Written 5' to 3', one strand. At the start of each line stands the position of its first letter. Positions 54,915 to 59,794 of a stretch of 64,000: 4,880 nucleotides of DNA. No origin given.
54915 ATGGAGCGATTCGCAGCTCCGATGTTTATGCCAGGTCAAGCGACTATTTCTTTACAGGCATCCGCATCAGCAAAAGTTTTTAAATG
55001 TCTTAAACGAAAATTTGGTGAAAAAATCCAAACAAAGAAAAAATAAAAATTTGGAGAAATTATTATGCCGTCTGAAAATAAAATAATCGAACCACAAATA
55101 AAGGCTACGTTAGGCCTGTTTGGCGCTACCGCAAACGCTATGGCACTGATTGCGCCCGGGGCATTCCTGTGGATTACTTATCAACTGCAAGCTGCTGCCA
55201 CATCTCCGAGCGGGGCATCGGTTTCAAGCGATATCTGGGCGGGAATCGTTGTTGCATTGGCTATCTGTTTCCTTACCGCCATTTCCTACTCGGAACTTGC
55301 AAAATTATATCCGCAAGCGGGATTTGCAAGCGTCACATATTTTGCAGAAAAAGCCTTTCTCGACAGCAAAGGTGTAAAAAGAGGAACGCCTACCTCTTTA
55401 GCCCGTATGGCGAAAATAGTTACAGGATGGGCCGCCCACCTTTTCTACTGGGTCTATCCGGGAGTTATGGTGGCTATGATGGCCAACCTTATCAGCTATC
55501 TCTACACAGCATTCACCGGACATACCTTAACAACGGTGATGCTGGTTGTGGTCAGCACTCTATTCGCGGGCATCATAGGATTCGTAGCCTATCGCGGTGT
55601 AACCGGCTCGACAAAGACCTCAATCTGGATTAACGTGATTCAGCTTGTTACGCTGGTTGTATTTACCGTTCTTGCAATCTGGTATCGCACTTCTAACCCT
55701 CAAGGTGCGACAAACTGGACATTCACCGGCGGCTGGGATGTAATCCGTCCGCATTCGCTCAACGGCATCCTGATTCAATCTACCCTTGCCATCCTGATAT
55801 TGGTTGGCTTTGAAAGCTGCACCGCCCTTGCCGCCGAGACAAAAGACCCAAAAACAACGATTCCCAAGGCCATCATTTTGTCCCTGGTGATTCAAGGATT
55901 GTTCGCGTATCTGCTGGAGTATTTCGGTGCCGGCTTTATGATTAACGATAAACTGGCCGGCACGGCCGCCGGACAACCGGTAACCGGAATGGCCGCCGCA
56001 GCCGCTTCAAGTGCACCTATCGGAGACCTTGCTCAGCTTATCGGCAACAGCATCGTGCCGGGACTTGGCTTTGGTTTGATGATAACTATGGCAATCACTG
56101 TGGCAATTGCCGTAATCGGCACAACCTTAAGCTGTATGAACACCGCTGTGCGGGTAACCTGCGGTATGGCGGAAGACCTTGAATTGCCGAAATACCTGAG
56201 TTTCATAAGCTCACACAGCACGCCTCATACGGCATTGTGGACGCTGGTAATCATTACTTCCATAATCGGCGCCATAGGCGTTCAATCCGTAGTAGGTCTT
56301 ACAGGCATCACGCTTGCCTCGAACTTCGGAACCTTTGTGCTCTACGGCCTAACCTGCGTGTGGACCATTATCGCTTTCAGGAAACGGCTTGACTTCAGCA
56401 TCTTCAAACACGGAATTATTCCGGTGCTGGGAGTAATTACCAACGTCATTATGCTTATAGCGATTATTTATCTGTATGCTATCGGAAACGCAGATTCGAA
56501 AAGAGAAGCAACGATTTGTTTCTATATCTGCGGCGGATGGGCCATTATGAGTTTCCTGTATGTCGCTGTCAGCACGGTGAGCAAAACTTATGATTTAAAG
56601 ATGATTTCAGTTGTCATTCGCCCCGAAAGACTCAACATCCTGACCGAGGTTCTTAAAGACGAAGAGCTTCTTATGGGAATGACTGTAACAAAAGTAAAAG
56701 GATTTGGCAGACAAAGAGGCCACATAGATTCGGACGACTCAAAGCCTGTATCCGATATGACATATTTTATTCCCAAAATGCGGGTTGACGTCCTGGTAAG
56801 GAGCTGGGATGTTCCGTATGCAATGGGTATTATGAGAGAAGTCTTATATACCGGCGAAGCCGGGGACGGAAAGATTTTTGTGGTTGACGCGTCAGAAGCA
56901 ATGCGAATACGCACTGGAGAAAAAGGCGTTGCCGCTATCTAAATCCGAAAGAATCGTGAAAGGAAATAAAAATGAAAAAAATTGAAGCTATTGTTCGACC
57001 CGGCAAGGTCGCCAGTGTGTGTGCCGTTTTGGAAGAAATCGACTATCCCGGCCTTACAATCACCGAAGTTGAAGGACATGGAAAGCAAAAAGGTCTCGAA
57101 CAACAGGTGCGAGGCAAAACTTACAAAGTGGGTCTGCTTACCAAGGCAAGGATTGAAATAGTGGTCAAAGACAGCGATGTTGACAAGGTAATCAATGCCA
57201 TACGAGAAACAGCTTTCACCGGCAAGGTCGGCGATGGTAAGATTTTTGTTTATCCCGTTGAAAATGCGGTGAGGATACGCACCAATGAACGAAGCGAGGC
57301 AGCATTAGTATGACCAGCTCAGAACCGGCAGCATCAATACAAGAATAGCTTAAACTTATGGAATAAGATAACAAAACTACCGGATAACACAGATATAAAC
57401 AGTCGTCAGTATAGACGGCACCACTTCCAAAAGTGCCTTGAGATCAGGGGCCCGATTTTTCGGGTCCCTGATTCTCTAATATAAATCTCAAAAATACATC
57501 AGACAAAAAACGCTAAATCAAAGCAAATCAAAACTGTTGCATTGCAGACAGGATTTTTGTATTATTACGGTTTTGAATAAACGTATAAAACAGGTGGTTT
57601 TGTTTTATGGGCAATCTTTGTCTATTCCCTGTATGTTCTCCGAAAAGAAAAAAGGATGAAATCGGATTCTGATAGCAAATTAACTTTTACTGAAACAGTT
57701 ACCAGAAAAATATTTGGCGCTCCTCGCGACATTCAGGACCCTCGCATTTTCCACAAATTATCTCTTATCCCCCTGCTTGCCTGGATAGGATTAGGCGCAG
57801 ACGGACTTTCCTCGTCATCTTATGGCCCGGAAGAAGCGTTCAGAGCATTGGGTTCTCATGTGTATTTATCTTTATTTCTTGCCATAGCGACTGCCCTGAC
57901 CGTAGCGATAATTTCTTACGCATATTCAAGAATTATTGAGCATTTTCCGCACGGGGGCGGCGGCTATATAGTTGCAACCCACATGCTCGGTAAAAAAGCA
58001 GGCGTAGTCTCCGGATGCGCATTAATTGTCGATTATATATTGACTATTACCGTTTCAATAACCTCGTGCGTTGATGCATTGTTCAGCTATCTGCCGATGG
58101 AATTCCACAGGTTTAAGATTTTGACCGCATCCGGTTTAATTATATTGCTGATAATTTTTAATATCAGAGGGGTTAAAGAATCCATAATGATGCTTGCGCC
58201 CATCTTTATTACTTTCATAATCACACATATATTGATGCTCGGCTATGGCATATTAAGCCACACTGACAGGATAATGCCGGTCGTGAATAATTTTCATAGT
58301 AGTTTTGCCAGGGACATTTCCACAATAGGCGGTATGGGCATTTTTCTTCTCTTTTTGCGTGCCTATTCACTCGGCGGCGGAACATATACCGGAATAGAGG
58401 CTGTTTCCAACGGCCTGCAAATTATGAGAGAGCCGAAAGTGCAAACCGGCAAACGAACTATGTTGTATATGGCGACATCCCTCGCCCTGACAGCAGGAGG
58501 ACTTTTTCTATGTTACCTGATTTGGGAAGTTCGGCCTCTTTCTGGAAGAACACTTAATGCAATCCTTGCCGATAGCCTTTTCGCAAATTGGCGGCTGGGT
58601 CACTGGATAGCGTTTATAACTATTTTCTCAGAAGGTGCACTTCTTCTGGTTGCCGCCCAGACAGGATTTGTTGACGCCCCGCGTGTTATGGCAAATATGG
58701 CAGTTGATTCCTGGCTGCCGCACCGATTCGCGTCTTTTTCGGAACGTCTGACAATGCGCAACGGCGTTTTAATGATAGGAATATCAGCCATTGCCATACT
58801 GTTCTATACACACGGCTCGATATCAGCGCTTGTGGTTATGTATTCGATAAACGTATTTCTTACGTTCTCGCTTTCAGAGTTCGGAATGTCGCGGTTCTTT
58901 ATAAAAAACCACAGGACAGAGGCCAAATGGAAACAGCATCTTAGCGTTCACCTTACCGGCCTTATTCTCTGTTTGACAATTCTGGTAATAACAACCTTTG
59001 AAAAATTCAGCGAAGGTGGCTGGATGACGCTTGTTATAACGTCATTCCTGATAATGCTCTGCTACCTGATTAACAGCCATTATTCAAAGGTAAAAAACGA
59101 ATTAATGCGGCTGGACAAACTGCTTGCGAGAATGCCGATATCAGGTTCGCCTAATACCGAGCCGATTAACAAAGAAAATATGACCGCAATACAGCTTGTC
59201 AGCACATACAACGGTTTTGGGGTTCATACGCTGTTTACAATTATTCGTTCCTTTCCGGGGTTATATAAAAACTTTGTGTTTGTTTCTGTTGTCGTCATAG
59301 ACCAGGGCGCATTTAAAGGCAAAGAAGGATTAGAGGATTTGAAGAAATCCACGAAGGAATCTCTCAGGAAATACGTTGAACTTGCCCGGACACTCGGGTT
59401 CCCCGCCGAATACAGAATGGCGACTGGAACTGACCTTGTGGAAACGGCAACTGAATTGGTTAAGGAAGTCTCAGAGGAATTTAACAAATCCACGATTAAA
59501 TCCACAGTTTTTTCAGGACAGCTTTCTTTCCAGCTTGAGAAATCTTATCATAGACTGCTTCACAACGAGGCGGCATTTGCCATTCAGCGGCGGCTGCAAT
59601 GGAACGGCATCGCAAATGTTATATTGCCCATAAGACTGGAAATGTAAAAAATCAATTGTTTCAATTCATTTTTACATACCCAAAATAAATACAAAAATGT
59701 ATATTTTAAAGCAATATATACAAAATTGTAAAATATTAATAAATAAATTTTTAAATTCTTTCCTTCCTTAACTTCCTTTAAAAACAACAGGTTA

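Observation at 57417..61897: Twin structured 3'-UTR elements carry a 12-nt antisense seed to the ribosome-binding region of both amtB genes: candidate sRNA circuit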

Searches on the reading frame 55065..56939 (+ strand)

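Call 37: search_protein_families(library=pfam, proteins=[window:55065-56939:+])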
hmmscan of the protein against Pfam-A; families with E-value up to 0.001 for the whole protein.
window:55065-56939:+ (625 aa): 3 families
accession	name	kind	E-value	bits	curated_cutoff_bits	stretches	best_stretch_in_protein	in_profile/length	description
PF00324.27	AA_permease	-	2e-19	70.1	24.6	1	57-473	31-413/470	Amino acid permease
PF13520.12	AA_permease_2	-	9.6e-19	68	27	1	52-469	28-406/427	Amino acid permease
PF00543.27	P-II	-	2.2e-17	63.7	25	1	512-619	2-102/102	Nitrogen regulatory protein P-II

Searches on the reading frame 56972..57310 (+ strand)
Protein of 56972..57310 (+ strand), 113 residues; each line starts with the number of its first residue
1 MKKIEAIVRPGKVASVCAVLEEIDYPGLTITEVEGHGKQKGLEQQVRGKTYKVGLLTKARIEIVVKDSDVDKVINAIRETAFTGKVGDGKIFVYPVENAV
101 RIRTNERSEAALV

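Call 37: search_protein_families(library=pfam, proteins=[window:56972-57310:+])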
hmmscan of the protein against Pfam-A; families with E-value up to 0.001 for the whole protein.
window:56972-57310:+ (113 aa): 2 families
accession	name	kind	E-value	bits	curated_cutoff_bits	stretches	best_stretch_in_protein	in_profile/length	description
PF00543.27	P-II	-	1.9e-29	102.4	25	1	1-106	1-102/102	Nitrogen regulatory protein P-II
PF11582.13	DUF3240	-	0.00046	20.7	21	1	25-86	30-88/102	Protein of unknown function (DUF3240)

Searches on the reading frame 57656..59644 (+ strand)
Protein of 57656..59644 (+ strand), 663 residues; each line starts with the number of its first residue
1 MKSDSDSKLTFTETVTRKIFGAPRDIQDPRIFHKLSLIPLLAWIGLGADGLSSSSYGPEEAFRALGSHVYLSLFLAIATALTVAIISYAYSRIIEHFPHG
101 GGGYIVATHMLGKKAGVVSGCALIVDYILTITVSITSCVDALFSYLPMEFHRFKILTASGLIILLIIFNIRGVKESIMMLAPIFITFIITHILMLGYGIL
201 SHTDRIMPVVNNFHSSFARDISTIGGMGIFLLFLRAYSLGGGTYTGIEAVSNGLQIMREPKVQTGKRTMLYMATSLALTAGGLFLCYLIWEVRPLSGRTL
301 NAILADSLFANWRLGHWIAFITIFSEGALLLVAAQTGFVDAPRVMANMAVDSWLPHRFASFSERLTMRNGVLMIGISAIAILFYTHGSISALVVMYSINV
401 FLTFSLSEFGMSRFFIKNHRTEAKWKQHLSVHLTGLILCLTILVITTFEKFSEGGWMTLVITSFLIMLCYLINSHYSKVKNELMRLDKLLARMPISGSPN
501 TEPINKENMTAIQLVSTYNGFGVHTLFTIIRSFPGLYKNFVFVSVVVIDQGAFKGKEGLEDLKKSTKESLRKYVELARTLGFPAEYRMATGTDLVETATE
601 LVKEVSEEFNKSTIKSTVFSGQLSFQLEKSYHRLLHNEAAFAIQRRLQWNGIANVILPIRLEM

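Call 37: search_protein_families(library=pfam, proteins=[window:57656-59644:+])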
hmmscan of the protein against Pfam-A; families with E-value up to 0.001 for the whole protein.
window:57656-59644:+ (663 aa): 2 families
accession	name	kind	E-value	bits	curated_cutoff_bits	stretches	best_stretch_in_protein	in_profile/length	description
PF13520.12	AA_permease_2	-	3e-18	66.4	27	1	69-449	32-407/427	Amino acid permease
PF00324.27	AA_permease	-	3.6e-07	29.7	24.6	1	73-471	31-454/470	Amino acid permease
